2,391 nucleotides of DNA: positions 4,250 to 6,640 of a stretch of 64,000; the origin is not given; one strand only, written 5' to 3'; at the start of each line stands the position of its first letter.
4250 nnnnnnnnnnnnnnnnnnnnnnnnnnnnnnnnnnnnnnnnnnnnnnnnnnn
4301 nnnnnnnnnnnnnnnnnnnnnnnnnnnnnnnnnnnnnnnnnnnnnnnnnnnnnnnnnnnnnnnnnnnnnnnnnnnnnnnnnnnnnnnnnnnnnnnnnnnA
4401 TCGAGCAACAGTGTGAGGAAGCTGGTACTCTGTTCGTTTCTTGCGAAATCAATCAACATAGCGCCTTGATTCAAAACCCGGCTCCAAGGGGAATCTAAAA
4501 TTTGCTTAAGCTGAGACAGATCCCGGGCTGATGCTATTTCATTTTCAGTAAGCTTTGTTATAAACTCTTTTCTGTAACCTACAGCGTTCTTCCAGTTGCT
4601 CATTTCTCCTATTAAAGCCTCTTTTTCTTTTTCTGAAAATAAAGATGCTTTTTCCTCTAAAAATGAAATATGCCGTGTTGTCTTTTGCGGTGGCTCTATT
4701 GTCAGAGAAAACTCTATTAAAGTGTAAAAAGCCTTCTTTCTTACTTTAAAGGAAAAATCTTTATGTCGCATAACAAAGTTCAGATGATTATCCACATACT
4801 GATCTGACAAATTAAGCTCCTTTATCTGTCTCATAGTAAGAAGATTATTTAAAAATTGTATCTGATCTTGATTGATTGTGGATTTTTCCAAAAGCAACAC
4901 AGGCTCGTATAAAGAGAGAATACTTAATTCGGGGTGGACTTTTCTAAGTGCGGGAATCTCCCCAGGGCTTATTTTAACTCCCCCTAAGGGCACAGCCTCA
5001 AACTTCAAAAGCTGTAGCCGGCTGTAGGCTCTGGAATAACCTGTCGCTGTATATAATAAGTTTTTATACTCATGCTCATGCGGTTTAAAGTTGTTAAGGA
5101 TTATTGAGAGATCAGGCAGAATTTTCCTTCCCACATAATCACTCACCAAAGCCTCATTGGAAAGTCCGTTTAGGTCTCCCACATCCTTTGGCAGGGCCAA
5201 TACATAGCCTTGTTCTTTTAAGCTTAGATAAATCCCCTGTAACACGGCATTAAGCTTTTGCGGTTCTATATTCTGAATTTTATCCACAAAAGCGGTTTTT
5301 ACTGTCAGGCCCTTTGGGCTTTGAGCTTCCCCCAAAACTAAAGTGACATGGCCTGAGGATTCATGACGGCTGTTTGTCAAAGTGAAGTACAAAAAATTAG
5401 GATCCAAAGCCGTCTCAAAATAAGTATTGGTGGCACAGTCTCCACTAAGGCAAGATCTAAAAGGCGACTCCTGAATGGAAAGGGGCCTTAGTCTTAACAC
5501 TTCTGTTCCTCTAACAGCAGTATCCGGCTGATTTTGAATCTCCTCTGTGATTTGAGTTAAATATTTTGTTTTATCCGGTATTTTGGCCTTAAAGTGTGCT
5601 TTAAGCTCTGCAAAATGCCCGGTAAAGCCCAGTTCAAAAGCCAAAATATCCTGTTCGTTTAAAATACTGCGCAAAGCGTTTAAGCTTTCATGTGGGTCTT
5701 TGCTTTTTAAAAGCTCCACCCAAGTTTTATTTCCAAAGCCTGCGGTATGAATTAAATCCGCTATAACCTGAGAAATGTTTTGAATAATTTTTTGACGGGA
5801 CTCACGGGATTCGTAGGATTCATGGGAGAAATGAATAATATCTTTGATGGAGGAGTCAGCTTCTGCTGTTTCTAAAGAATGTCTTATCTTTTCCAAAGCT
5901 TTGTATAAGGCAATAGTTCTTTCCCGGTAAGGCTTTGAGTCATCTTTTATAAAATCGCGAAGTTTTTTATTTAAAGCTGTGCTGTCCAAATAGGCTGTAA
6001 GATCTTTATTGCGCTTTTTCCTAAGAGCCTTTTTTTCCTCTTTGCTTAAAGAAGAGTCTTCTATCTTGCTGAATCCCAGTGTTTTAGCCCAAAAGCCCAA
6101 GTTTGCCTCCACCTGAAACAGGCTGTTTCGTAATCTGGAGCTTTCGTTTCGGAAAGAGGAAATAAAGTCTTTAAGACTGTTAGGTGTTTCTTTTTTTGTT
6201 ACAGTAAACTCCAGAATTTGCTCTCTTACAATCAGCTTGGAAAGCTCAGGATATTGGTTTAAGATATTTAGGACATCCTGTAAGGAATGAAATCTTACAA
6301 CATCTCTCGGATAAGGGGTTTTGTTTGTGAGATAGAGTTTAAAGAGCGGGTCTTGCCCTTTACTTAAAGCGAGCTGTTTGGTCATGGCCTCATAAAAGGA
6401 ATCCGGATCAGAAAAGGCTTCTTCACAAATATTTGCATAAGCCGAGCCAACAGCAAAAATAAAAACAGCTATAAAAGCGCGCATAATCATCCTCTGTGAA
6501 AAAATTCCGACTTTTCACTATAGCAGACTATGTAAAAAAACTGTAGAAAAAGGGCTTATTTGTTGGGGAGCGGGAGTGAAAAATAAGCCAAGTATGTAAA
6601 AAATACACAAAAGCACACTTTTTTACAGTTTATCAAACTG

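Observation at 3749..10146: Family of large secreted proteins with conserved Cys/His-containing N-domain and C-terminal ankyrin repeats; two copies in a recent tandem duplication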

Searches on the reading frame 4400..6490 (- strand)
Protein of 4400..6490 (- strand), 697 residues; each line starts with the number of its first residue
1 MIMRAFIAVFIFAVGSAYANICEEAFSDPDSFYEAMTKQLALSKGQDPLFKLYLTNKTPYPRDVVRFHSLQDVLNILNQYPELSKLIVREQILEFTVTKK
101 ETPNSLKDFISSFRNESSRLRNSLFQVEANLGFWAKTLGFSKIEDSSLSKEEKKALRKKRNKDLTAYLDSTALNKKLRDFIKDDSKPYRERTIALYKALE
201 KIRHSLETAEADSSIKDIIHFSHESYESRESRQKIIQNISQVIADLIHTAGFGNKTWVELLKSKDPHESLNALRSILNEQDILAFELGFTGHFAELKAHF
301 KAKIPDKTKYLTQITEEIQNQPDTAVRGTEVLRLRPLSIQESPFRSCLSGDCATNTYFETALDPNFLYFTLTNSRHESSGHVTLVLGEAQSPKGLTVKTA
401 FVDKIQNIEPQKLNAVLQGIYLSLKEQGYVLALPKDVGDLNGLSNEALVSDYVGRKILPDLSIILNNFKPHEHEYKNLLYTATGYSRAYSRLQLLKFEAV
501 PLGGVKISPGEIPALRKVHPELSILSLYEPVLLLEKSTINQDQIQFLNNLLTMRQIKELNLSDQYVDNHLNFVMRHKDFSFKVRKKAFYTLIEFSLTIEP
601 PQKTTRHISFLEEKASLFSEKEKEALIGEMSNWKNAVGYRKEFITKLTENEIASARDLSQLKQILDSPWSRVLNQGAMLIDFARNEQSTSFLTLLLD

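Call 7: find_homologous_proteins(query=window:4469-6427:-, max_evalue=0.001)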
Query seq(653 aa) (653 aa): 122 proteins with E <= 0.001 among 8000 candidates; the best 120 are listed.
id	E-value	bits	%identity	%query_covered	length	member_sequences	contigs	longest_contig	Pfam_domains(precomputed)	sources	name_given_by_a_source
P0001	0.0e+0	1421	99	100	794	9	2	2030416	PF13606.13,PF13857.13,PF12796.14,PF00023.37,PF13637.13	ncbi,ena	-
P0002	0.0e+0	1230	87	100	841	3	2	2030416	PF13606.13,PF13857.13,PF12796.14,PF00023.37,PF13637.13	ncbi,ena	-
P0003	2.3e-270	917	69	100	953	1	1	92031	PF13606.13,PF13857.13,PF23745.2,PF12796.14,PF00023.37,PF13637.13,PF24521.3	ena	-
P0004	1.3e-262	891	67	100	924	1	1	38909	PF13606.13,PF13857.13,PF28177.1,PF23745.2,PF12796.14,PF00023.37,PF13637.13,PF24521.3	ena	-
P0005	1.4e-240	818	69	88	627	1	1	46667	-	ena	-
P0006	8.4e-201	687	55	100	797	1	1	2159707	PF13606.13,PF13857.13,PF12796.14,PF00023.37,PF13637.13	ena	-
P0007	5.8e-196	671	53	96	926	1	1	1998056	PF13606.13,PF13857.13,PF23745.2,PF12796.14,PF00023.37,PF13637.13,PF24521.3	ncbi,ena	-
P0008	4.4e-194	665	52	100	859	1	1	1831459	PF13606.13,PF13857.13,PF12796.14,PF00023.37,PF13637.13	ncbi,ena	-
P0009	2.4e-192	659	51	100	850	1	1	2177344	PF13606.13,PF13857.13,PF12796.14,PF00023.37,PF13637.13,PF24521.3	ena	-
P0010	3.6e-192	658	50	100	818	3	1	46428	PF13606.13,PF13857.13,PF23745.2,PF12796.14,PF00023.37,PF13637.13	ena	-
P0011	9.6e-192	657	52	100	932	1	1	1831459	PF13606.13,PF13857.13,PF23745.2,PF12796.14,PF00023.37,PF13637.13,PF24521.3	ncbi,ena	-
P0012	2.9e-190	652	51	100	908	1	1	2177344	PF13606.13,PF13857.13,PF23745.2,PF12796.14,PF00023.37,PF13637.13,PF24521.3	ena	-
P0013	3.7e-190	652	51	100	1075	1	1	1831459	PF13606.13,PF13857.13,PF28177.1,PF23745.2,PF12796.14,PF00023.37,PF13637.13,PF21506.4,PF24521.3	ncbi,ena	-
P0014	1.3e-187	643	51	100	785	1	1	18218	PF13606.13,PF13857.13,PF12796.14,PF00023.37,PF13637.13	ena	-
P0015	1.4e-181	623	49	99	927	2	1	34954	PF13606.13,PF13857.13,PF23745.2,PF12796.14,PF00023.37,PF13637.13,PF24521.3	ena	-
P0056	1.4e-118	415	40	98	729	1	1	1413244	-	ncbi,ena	-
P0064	4.3e-111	391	36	98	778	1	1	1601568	-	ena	-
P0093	9.3e-83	297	33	98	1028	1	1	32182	PF03781.23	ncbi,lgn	-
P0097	1.6e-81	293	35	87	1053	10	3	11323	PF03781.23,PF13637.13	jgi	jgi:formylglycine-generating enzyme required for sulfatase activity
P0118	2.2e-53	200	35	62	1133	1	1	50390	PF03781.23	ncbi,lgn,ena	-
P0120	3.3e-53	199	32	71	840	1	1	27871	-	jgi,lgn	-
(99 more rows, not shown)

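Call 8: search_solved_structures(query=window:4400-6490:-, max_evalue=1)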
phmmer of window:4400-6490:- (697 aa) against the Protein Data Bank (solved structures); distinct sequences matched with E-value up to 1: 1.
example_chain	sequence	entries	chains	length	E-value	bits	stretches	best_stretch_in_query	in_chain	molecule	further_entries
9pim_CJ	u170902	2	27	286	0.8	11.3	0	594-695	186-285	Flagellin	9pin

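Call 13: find_related_loci(query=A2, collection=genome_contigs, flank=6000)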
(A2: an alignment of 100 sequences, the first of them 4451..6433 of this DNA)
Query A2 (661 aa) in genome_contigs; peptide patterns used: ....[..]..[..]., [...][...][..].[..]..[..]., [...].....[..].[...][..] (x = any residue, [..] = any of these).
172 stretches matched a pattern; 79 encode a relative of the query (tblastn E <= 1e-3); 73 distinct loci.
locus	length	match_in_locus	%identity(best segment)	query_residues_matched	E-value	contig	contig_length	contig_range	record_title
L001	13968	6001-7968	52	3-660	0e+0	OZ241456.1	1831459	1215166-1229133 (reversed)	MAG: Bdellovibrionales bacterium isolate b7f951f6-ad55-4040-9540-f2673886bfab genome assembly, chromosome: 1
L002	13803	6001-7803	53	1-628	0e+0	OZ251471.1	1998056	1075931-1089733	MAG: Bdellovibrionales bacterium isolate a3915b71-a7a2-4ed1-81bf-c205b5af3125 genome assembly, chromosome: 1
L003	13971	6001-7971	52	3-661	0e+0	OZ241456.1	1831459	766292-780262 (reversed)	MAG: Bdellovibrionales bacterium isolate b7f951f6-ad55-4040-9540-f2673886bfab genome assembly, chromosome: 1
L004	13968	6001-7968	51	3-660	0e+0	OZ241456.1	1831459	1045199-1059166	MAG: Bdellovibrionales bacterium isolate b7f951f6-ad55-4040-9540-f2673886bfab genome assembly, chromosome: 1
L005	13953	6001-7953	48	3-660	0e+0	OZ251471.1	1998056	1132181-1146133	MAG: Bdellovibrionales bacterium isolate a3915b71-a7a2-4ed1-81bf-c205b5af3125 genome assembly, chromosome: 1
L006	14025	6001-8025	47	1-660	0e+0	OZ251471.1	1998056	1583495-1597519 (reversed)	MAG: Bdellovibrionales bacterium isolate a3915b71-a7a2-4ed1-81bf-c205b5af3125 genome assembly, chromosome: 1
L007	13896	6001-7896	43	6-661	8e-158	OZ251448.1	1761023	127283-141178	MAG: Bdellovibrionales bacterium isolate 33a3f4cd-7b46-4515-9c9f-633e59f6ce30 genome assembly, chromosome: 1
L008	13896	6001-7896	41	10-658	6e-142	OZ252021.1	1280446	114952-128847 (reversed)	MAG: Bdellovibrionales bacterium isolate 6a496bf3-181e-4461-950e-825b0d533db7 genome assembly, chromosome: 1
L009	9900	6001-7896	42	10-658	6e-147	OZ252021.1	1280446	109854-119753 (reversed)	MAG: Bdellovibrionales bacterium isolate 6a496bf3-181e-4461-950e-825b0d533db7 genome assembly, chromosome: 1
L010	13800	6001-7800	43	8-630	2e-138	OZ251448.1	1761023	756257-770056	MAG: Bdellovibrionales bacterium isolate 33a3f4cd-7b46-4515-9c9f-633e59f6ce30 genome assembly, chromosome: 1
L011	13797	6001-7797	42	8-628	8e-137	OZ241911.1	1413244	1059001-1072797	MAG: Bdellovibrionales bacterium isolate 2a0883f5-1c08-4b5e-a1ca-e6d15833d1a1 genome assembly, chromosome: 1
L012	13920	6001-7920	39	1-655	3e-129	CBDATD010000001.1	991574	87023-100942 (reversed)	MAG: Bdellovibrionales bacterium isolate 585bcca8-31af-42a4-9075-87e9a9e69cb9 genome assembly, contig: contig_1, whole g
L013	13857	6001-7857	39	12-655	2e-120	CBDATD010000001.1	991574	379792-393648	MAG: Bdellovibrionales bacterium isolate 585bcca8-31af-42a4-9075-87e9a9e69cb9 genome assembly, contig: contig_1, whole g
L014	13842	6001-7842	36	1-653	7e-106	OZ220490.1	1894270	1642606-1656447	MAG: Bdellovibrionales bacterium isolate a27d8a8e-867a-4b05-bccb-c0e2e07202d2 genome assembly, chromosome: 1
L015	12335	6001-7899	35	2-645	9e-94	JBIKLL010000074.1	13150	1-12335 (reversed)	MAG: Pseudobdellovibrionaceae bacterium isolate ME2014-08-22_3300042298_group5_bin208 Rohwer_bin1125_scaffold_4493_c1, w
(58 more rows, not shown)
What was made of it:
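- Genomes carry 2-7 copies (calls 7, 13). The closest genomes are small, with closed chromosomes of 1.3-2.2 Mb (calls 7, 13).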

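Call 23: predict_structure(alignment_id=A2)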
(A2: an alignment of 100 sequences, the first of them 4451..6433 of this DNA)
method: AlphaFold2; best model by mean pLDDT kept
length: 661 residues; sequences in the alignment: 100
mean_pLDDT: 91.7   pTM: 0.89
mean pLDDT of the five models: 91.7, 90.3, 89.9, 89.6, 89.5
residues with pLDDT >= 90: 528; 70-90: 93; 50-70: 32; < 50: 8
segments of 3 or more residues with pLDDT < 50: 657-661
pLDDT, mean of each block of 10 residues (from residue 1): 63 96 96 92 78 97 97 97 97 97 97 96 91 95 95 97 92 97 94 71 66 95 98 93 95 94 92 93 95 96 93 97 93 84 96 96 97 98 96 97 98 95 89 96 97 90 72 95 95 94 95 96 97 94 96 97 98 89 67 95 97 87 89 86 89 63 36
secondary structure, 60 per line:
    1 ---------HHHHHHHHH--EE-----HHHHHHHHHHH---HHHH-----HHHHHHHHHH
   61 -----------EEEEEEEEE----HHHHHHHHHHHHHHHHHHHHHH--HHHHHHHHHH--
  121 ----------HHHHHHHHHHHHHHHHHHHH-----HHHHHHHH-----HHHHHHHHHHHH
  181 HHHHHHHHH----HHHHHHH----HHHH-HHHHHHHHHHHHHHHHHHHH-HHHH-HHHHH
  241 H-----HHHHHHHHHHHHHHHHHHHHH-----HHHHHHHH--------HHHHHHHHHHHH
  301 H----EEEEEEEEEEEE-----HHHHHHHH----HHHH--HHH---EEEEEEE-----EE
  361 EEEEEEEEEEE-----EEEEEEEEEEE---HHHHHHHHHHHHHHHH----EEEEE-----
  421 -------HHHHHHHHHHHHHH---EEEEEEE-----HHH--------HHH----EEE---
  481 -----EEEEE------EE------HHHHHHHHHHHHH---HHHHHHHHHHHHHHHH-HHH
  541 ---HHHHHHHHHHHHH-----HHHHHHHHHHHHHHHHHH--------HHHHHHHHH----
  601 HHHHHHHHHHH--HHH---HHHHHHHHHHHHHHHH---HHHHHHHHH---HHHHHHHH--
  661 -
elements in order: H10-18 H28-38 H42-45 H51-60 E72-80 H85-106 H109-118 H131-150 H156-163 H169-189 H194-200 H205-208 H210-229 H231-234 H236-241 H247-267 H273-280 H289-301 E306-317 H323-330 H335-338 E347-353 E359-371 E377-387 H391-406 E411-415 H428-441 E445-451 E475-477 E486-490 H505-517 H521-536 H544-556 H562-579 H588-596 H601-611 H620-635 H639-647 H651-658
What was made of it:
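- The AF2 model of res 20-680 has pLDDT 91.7 and pTM 0.89 (call 23).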

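Call 50: fold_search(model_id=the predicted structure, library=pdb)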
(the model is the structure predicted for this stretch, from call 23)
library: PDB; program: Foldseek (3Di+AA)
matches with E <= 10: 478; with E <= 0.001: 0
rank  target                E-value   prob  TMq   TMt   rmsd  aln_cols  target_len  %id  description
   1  9obo_A                5.1e-02  0.30  0.12  0.11  44.7       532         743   11  Crystal structure of Mycobacterium tuberculosis isocitrate lyase 2 fixed in the apo form with disulfide bonds (released 2026-03-18)
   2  6edz_A                5.1e-02  0.23  0.12  0.11  28.9       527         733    9  Crystal structure of Mycobacterium tuberculosis ICL2 in complex with acetyl-CoA, form I (released 2019-08-14)
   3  6edz_D                5.8e-02  0.25  0.12  0.11  29.4       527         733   10  Crystal structure of Mycobacterium tuberculosis ICL2 in complex with acetyl-CoA, form I (released 2019-08-14)
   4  6ee1_B                6.3e-02  0.25  0.12  0.11  29.5       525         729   10  Crystal structure of Mycobacterium tuberculosis ICL2 in complex with acetyl-CoA (released 2019-08-14)
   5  6edz_B                7.8e-02  0.28  0.13  0.12  28.8       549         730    9  Crystal structure of Mycobacterium tuberculosis ICL2 in complex with acetyl-CoA, form I (released 2019-08-14)
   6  6edw_D                7.8e-02  0.21  0.12  0.11  43.6       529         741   10  Crystal structure of Mycobacterium tuberculosis ICL2 in the apo form (released 2019-08-14)
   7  1u6g_C                7.8e-02  0.18  0.13  0.08  33.7       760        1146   10  Crystal Structure of The Cand1-Cul1-Roc1 Complex (released 2004-12-14)
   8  6ee1_D                8.9e-02  0.23  0.13  0.12  29.1       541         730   10  Crystal structure of Mycobacterium tuberculosis ICL2 in complex with acetyl-CoA (released 2019-08-14)
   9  6edz_C                9.7e-02  0.21  0.12  0.11  29.9       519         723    9  Crystal structure of Mycobacterium tuberculosis ICL2 in complex with acetyl-CoA, form I (released 2019-08-14)
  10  6ee1_C                1.0e-01  0.25  0.13  0.12  29.1       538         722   10  Crystal structure of Mycobacterium tuberculosis ICL2 in complex with acetyl-CoA (released 2019-08-14)
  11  7rdr_A                1.2e-01  0.12  0.08  0.11  26.4       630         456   10  Circular tandem repeat protein with novel repeat topology and enhanced subunit contact surfaces (released 2021-09-01)
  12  6edw_A                1.3e-01  0.21  0.12  0.11  45.4       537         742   10  Crystal structure of Mycobacterium tuberculosis ICL2 in the apo form (released 2019-08-14)
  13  9obo_D                1.3e-01  0.16  0.12  0.11  46.4       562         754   11  Crystal structure of Mycobacterium tuberculosis isocitrate lyase 2 fixed in the apo form with disulfide bonds (released 2026-03-18)
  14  6edw_B                2.0e-01  0.15  0.12  0.11  44.2       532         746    9  Crystal structure of Mycobacterium tuberculosis ICL2 in the apo form (released 2019-08-14)
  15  8cdj_D                2.0e-01  0.18  0.13  0.11  24.9       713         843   12  CAND1 b-hairpin++-SCF-SKP2 CAND1 rolling SCF engaged (released 2023-04-19)
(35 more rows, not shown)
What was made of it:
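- Foldseek gives local GNAT matches at prob 0.9-0.98 (call 50).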

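Call 54: find_encoding_contigs(protein=P0001, flank=8000, max_places=4)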
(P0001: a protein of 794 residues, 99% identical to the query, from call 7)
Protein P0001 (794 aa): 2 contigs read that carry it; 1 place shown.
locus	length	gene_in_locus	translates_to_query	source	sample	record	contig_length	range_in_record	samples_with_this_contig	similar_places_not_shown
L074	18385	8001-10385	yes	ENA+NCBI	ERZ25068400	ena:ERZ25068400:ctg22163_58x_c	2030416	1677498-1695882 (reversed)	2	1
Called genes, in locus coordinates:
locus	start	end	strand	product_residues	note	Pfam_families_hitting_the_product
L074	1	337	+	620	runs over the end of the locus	PF24685:OB_RRP5_4th (faint), PF00575:S1, PF00575:S1, PF23459:S1_RRP5 (weak), PF00575:S1, PF23459:S1_RRP5 (weak), PF00575:S1, PF23459:S1_RRP5, +3 more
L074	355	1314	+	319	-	PF01343:Peptidase_S49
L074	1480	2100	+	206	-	PF08551:DUF1751, PF01694:Rhomboid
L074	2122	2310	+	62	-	-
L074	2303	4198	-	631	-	PF00474:SSF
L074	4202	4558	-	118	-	-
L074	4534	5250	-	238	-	-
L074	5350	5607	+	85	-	PF07798:CCDC90-like (faint)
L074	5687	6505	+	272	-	-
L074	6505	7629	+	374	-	PF20903:SPL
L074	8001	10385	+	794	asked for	PF12796:Ank_2, PF13857:Ank_5, PF00023:Ank, PF13606:Ank_3 (faint), PF13637:Ank_4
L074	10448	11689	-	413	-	PF01555:N6_N4_Mtase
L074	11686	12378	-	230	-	PF09568:RE_MjaI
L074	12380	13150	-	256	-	PF13643:DUF4145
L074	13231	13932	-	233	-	PF13365:Trypsin_2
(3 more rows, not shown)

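Call 69: search_protein_families(library=pfam, proteins=[P0093, P0097, P0118, P0120, P0056, P0064], max_evalue=0.001)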
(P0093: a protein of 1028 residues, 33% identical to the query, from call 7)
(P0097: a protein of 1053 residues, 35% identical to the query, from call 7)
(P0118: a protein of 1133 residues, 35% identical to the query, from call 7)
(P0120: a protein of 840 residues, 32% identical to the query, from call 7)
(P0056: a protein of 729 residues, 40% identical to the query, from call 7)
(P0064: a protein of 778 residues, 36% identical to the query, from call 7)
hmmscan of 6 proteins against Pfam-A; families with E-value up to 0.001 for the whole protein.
P0093 (1028 aa): 4 families
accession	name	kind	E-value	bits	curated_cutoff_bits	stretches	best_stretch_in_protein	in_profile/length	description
PF03781.23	FGE-sulfatase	-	4.7e-32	112.1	23.3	1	782-1025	4-255/255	Sulfatase-modifying factor enzyme 1-like domain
PF13637.12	Ank_4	-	6.2e-05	23.6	22.7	1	669-716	4-50/50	Ankyrin repeats (many copies)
PF13857.12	Ank_5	-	0.00011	22.9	27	1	687-737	7-56/56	Ankyrin repeats (many copies)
PF05960.17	DUF885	-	0.00091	19.4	32.4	1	113-351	103-337/532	Bacterial protein of unknown function (DUF885)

P0097 (1053 aa): 3 families
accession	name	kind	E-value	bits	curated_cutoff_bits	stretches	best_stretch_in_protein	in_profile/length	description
PF03781.23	FGE-sulfatase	-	1.2e-14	55.1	23.3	1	769-1022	4-232/255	Sulfatase-modifying factor enzyme 1-like domain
PF13637.12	Ank_4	-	6.4e-06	26.8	22.7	1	663-711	3-50/50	Ankyrin repeats (many copies)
PF12796.13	Ank_2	-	0.0006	20.8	27.3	0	667-736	7-71/90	Ankyrin repeats (3 copies)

P0118 (1133 aa): 1 family
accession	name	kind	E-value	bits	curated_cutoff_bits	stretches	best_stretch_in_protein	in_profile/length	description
PF03781.23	FGE-sulfatase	-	1.6e-40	139.8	23.3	1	914-1130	13-255/255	Sulfatase-modifying factor enzyme 1-like domain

P0120 (840 aa): 0 families

P0056 (729 aa): 0 families

P0064 (778 aa): 0 families
